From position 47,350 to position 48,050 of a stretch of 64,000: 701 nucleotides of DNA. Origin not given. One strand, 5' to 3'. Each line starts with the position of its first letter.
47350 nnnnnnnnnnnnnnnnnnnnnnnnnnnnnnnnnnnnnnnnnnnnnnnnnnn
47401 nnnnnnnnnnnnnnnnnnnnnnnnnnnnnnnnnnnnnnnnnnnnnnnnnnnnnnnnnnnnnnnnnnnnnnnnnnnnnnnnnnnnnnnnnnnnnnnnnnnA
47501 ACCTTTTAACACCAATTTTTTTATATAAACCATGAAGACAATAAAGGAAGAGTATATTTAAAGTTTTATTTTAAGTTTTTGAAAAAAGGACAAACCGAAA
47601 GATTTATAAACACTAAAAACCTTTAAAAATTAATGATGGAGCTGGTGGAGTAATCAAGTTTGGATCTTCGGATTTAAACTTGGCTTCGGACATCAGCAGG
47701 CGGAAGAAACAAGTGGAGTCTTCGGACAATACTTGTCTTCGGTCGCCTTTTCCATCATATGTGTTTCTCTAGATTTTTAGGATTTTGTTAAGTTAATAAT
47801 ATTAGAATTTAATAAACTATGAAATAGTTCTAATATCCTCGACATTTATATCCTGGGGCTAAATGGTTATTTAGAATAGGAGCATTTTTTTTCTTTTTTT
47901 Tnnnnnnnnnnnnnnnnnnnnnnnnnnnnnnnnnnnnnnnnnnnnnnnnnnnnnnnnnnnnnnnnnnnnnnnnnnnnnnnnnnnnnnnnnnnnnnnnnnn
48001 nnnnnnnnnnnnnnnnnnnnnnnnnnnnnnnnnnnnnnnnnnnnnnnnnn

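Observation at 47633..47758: GC-rich ~126-nt RNA with four cUUCGg tetraloop motifs and a 5S-like three-way junction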

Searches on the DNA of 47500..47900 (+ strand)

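Call 4: search_rna_families(source=window, start=47500, end=47900, threshold=evalue, max_evalue=10, show_alignments=5)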
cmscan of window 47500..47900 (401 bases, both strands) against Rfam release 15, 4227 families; matches with E-value up to 10: 0.
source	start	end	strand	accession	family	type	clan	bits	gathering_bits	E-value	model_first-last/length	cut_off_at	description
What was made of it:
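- On Archaeal SRP RNA / RNase P RNA: No Rfam hit at E <= 10 (call 4).
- No Rfam ribozyme or riboswitch model matches (call 4). No 5S model hit even at E <= 10 (call 4).
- Tried and rejected: Rfam at E <= 10 on the region found nothing (call 4).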

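Call 25: build_rna_model(alignment_id=A1, structure=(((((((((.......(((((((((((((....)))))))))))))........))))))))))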
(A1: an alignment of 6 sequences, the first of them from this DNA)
Model R1 built from alignment A1 (6 sequences, 63 columns); structure: as given.
model positions 59; base pairs 20; branch points 0; effective number of sequences 3.15; information 0.946 bits per position. Calibrated on 0.2 Mb of random sequence (short: E-values are rough).
structure used (alignment columns):
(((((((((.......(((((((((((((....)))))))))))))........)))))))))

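Call 26: search_with_rna_model(model_id=R1, sources=[window, L001, L003, L004, L005, L006, L007, L008, L009, L010, L011, L012, L013, L014, L015, L016, L017, L018, L019, L020, L021, L022, L023, L024, L025, L026, L027, L028, L029, L030, L031, L032, L033, L034, L035, L036, L037, L038, L039, L040, L041, L042, L043, L044, L045, L046, L047, L048, L049, L050, L051, L052, L053, L054, L055], max_evalue=10, show_alignments=10)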
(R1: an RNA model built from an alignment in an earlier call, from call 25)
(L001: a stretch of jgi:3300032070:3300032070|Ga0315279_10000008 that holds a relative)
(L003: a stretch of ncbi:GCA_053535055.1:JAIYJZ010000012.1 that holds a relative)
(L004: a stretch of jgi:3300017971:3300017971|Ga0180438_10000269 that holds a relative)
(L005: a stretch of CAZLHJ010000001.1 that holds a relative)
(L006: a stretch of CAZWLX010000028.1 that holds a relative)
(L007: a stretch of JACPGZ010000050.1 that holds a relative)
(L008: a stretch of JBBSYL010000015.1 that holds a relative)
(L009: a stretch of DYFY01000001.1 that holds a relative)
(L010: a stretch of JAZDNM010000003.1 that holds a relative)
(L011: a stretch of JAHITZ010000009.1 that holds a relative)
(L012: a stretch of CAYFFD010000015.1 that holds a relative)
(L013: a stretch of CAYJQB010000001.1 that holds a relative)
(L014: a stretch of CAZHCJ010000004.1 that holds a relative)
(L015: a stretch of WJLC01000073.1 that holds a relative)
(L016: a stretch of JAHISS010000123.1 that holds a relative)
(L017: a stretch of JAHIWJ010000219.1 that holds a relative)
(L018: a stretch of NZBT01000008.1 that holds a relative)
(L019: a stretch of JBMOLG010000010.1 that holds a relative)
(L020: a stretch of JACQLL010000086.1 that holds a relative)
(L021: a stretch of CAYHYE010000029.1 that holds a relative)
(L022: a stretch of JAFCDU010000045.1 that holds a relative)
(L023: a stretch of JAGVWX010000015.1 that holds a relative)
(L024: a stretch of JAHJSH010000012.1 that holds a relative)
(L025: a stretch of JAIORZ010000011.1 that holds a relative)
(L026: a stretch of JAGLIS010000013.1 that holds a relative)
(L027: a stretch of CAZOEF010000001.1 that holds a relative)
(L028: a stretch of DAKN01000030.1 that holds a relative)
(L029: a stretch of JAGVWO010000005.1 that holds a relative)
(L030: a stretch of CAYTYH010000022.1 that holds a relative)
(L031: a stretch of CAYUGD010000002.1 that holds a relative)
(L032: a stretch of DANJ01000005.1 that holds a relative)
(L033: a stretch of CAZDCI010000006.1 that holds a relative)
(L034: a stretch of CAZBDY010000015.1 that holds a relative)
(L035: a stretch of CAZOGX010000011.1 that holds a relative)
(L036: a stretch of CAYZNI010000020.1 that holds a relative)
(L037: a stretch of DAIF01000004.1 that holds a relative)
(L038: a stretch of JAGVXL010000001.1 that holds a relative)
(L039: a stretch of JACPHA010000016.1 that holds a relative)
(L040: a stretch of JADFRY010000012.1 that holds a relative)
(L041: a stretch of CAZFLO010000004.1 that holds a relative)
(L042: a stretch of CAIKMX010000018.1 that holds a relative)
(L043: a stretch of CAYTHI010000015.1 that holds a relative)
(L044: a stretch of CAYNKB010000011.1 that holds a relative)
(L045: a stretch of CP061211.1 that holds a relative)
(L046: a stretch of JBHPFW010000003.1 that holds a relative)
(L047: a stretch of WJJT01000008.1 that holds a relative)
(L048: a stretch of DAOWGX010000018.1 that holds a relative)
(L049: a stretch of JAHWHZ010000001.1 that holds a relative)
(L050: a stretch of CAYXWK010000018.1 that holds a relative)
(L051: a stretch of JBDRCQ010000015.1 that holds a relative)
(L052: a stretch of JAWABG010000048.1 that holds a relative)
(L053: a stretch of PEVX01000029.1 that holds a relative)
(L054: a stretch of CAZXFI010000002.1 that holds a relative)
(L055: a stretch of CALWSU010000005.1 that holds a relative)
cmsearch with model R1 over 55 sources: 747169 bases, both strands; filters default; matches with E-value up to 10: 6.
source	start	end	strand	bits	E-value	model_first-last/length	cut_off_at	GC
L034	4704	4762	-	80.4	1.4e-18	1-59/59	no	0.56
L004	9756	9814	-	79.8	2e-18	1-59/59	no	0.47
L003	9824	9882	-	78.3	5.5e-18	1-59/59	no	0.44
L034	4769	4827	-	75.1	4.3e-17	1-59/59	no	0.42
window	47641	47697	+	70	1.1e-15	1-59/59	no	0.46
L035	1072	1108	+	16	1.1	1-59/59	no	0.27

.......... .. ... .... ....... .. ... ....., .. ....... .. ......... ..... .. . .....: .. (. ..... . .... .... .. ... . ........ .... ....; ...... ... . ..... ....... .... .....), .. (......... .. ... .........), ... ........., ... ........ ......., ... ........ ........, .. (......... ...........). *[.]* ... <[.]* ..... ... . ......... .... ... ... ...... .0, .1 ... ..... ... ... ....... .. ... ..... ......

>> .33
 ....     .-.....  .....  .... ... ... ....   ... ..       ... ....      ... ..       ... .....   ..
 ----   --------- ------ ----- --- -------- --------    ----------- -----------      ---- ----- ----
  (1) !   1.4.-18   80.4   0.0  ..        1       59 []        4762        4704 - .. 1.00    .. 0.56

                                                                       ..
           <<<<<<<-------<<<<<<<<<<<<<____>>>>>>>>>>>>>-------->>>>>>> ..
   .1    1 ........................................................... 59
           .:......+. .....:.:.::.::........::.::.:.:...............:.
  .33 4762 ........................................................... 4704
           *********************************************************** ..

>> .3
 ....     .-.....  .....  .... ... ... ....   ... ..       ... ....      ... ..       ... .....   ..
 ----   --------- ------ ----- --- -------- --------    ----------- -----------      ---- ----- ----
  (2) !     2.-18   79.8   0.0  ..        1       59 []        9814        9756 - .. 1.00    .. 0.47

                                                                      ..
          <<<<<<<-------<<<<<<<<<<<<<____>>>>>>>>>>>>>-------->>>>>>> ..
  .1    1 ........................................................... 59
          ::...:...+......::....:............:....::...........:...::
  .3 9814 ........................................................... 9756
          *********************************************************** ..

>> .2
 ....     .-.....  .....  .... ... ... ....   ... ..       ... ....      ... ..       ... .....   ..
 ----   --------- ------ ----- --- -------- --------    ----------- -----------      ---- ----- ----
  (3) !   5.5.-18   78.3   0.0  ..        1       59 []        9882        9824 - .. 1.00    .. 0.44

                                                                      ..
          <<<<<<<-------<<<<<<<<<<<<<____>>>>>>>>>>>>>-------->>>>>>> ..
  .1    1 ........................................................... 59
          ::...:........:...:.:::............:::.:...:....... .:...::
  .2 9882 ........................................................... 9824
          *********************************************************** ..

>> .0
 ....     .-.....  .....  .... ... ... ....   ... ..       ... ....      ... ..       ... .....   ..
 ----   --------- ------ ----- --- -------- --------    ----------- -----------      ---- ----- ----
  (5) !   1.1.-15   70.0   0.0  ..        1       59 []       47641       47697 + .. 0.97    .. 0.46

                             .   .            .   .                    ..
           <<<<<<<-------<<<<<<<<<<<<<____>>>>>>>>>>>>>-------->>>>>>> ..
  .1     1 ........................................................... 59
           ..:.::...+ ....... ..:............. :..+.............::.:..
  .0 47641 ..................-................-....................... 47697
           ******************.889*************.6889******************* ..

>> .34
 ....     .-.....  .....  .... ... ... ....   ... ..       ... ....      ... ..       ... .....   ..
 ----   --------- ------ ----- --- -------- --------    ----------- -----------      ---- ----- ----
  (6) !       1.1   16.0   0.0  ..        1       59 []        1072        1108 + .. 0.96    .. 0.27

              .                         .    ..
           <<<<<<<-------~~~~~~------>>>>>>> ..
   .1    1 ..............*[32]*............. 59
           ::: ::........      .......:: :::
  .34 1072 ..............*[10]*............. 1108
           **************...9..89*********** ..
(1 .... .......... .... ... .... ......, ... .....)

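Call 28: search_with_rna_model(model_id=R1, sources=[L056, L057, L058, L059, L060], max_evalue=1, show_alignments=8)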
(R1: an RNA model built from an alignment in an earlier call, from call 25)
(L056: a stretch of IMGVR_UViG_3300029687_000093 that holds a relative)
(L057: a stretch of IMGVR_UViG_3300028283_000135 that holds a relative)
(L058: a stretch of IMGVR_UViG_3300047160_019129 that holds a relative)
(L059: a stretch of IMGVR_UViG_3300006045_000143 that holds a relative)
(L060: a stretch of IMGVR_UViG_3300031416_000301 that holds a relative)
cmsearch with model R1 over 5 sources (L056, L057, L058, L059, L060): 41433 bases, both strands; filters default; matches with E-value up to 1: 1.
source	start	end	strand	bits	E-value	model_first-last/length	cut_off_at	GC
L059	7950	8004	-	15.7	0.073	1-59/59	no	0.47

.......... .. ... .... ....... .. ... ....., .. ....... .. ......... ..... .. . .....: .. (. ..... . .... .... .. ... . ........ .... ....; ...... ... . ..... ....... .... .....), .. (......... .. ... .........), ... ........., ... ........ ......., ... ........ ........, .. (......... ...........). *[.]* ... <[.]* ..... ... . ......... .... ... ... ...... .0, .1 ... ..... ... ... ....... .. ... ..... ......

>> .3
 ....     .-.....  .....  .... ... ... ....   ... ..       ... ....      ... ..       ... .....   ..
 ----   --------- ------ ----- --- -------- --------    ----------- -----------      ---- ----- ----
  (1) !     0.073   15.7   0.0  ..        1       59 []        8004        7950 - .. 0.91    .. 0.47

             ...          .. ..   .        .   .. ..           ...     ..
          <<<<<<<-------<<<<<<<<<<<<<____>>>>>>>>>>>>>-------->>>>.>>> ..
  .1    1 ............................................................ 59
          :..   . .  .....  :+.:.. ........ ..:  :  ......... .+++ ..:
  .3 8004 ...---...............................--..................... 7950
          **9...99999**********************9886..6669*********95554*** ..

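Call 30: search_with_rna_model(model_id=R1, sources=[L061, L062, L063, L064, L065, L066, L067, L068, L069, L070, L071, L072, L073, L074, L075, L076, L077, L078, L079, L080, L081, L082, L083, L084, L085, L086, L087, L088, L089, L090, L091, L092, L093, L094, L095, L096, L097, L098, L099, L100, L101, L102, L103, L104, L105, L106], max_evalue=1, show_alignments=0)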
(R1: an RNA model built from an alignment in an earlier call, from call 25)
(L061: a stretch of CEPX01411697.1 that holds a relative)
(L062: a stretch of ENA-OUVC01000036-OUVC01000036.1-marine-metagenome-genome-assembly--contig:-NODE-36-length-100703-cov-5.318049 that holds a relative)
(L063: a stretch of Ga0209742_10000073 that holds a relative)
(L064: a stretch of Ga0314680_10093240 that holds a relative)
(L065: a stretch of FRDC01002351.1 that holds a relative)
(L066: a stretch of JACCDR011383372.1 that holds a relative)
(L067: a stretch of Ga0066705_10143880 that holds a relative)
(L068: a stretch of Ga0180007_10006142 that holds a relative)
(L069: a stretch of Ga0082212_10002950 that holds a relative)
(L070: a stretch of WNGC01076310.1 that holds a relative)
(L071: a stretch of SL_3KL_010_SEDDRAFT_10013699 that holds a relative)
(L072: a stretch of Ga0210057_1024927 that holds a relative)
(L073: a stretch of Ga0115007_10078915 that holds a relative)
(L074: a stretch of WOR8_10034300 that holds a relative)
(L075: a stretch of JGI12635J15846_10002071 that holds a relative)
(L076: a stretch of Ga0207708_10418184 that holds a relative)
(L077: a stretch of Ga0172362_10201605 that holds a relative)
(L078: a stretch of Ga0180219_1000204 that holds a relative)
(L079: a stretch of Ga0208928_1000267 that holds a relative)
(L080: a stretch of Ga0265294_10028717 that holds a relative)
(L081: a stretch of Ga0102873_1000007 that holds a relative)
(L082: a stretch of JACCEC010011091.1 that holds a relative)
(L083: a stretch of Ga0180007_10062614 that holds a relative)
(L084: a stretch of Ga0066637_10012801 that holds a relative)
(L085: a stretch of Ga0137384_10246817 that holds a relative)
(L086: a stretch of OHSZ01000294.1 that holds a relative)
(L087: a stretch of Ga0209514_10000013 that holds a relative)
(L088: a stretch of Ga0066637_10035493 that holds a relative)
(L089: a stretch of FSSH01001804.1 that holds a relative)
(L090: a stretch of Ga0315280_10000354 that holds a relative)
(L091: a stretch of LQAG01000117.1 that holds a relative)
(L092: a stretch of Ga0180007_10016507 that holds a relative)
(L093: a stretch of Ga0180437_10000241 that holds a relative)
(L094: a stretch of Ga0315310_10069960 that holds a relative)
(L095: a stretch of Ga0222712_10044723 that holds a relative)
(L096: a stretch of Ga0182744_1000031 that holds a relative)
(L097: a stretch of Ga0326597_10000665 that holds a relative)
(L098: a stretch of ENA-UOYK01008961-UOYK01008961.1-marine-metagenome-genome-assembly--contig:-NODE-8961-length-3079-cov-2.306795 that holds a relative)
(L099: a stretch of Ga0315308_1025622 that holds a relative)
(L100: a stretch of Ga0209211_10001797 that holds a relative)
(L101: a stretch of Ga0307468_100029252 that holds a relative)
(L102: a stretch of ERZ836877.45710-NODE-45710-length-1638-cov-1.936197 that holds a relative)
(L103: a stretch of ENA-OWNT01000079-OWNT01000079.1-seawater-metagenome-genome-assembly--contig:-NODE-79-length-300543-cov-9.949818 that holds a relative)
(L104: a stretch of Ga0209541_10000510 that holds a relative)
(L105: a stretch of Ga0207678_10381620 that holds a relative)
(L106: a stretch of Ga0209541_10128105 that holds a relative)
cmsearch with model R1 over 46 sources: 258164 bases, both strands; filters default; matches with E-value up to 1: 28.
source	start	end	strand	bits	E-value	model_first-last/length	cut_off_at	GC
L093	7843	7901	-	79.8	7.1e-19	1-59/59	no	0.47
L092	4762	4818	+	65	9.6e-15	1-59/59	no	0.42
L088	539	597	-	62.1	5.9e-14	1-59/59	no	0.46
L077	181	238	-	62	6.4e-14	1-59/59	no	0.41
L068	9200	9258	-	56.4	2.3e-12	1-59/59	no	0.46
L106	1264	1320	-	55.6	3.9e-12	1-59/59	no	0.49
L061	1377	1431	+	55.5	4.1e-12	1-59/59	no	0.47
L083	2381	2439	-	55.4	4.4e-12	1-59/59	no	0.54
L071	6187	6243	+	53.7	1.3e-11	1-59/59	no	0.46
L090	9901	9957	+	53.6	1.4e-11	1-59/59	no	0.53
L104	5431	5487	-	52.2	3.4e-11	1-59/59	no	0.44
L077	250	313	-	52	3.7e-11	1-59/59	no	0.44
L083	2457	2511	-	51.9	4.1e-11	1-59/59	no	0.4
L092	4820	4882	+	51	7.1e-11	1-59/59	no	0.48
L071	6128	6184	+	49.9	1.5e-10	1-59/59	no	0.46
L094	1401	1456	+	48.5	3.5e-10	1-59/59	no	0.54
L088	467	537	-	48.5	3.6e-10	1-59/59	no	0.34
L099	2778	2834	-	48.2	4.3e-10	1-59/59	no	0.53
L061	1324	1376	+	46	1.8e-09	3-57/59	no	0.45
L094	1457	1534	+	27.1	0.00031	1-59/59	no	0.41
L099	2700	2777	-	25.8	0.00069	1-59/59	no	0.42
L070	704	760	-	18.6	0.071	1-59/59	no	0.51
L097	8625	8673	-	16.2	0.33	1-59/59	no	0.53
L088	405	452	-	16.1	0.35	1-59/59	no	0.27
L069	6719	6773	-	15.7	0.45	1-59/59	no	0.47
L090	9964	10029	+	14.7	0.83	7-53/59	no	0.38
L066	6938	6981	-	14.6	0.91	9-52/59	no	0.48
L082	6003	6046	-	14.6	0.91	9-52/59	no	0.48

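Call 40: search_with_rna_model(model_id=R1, sources=[window, L003, L004, L034, L092, L088, L077, L068, L106, L061, L083, L071, L090, L104, L094, L099], max_evalue=0.05, make_alignment=true)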
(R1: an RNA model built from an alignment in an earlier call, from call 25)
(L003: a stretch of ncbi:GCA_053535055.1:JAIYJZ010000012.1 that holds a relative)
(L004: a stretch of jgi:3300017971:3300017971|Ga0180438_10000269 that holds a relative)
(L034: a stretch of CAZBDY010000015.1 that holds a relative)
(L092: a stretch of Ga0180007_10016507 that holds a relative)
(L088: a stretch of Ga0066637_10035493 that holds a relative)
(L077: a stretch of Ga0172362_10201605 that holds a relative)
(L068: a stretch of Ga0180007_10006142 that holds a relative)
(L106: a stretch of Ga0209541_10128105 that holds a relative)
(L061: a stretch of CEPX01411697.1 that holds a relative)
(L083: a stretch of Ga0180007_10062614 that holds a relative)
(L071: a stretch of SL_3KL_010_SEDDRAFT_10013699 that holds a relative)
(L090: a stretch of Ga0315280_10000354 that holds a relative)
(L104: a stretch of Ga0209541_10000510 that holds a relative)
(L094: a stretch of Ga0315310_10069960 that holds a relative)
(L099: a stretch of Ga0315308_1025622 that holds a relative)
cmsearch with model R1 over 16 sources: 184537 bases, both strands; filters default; matches with E-value up to 0.05: 25.
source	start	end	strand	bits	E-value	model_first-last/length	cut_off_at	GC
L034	4704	4762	-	80.4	3.4e-19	1-59/59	no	0.56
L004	9756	9814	-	79.8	5.1e-19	1-59/59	no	0.47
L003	9824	9882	-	78.3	1.4e-18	1-59/59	no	0.44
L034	4769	4827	-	75.1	1.1e-17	1-59/59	no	0.42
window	47641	47697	+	70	2.8e-16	1-59/59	no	0.46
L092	4762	4818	+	65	6.9e-15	1-59/59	no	0.42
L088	539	597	-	62.1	4.2e-14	1-59/59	no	0.46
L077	181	238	-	62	4.6e-14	1-59/59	no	0.41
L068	9200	9258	-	56.4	1.6e-12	1-59/59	no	0.46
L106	1264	1320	-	55.6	2.8e-12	1-59/59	no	0.49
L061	1377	1431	+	55.5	3e-12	1-59/59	no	0.47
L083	2381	2439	-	55.4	3.1e-12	1-59/59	no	0.54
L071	6187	6243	+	53.7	9.4e-12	1-59/59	no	0.46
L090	9901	9957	+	53.6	9.7e-12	1-59/59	no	0.53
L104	5431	5487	-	52.2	2.5e-11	1-59/59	no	0.44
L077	250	313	-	52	2.7e-11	1-59/59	no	0.44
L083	2457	2511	-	51.9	3e-11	1-59/59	no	0.4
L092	4820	4882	+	51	5.1e-11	1-59/59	no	0.48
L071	6128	6184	+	49.9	1.1e-10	1-59/59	no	0.46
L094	1401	1456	+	48.5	2.5e-10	1-59/59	no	0.54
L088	467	537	-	48.5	2.6e-10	1-59/59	no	0.34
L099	2778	2834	-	48.2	3.1e-10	1-59/59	no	0.53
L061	1324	1376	+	46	1.3e-09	3-57/59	no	0.45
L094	1457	1534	+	27.1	0.00022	1-59/59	no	0.41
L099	2700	2777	-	25.8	0.00049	1-59/59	no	0.42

Alignment A2: 25 matches aligned to the model, 91 columns, each read 5' to 3' on its own strand. Consensus structure (alignment columns), stored with it:
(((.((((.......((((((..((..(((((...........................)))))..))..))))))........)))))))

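Call 48: build_rna_model(alignment_id=A2)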
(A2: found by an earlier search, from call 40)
Model R2 built from alignment A2 (25 sequences, 91 columns); structure: stored with the alignment.
model positions 59; base pairs 20; branch points 0; effective number of sequences 5.46; information 0.946 bits per position. Calibrated on 0.2 Mb of random sequence (short: E-values are rough).
structure used (alignment columns):
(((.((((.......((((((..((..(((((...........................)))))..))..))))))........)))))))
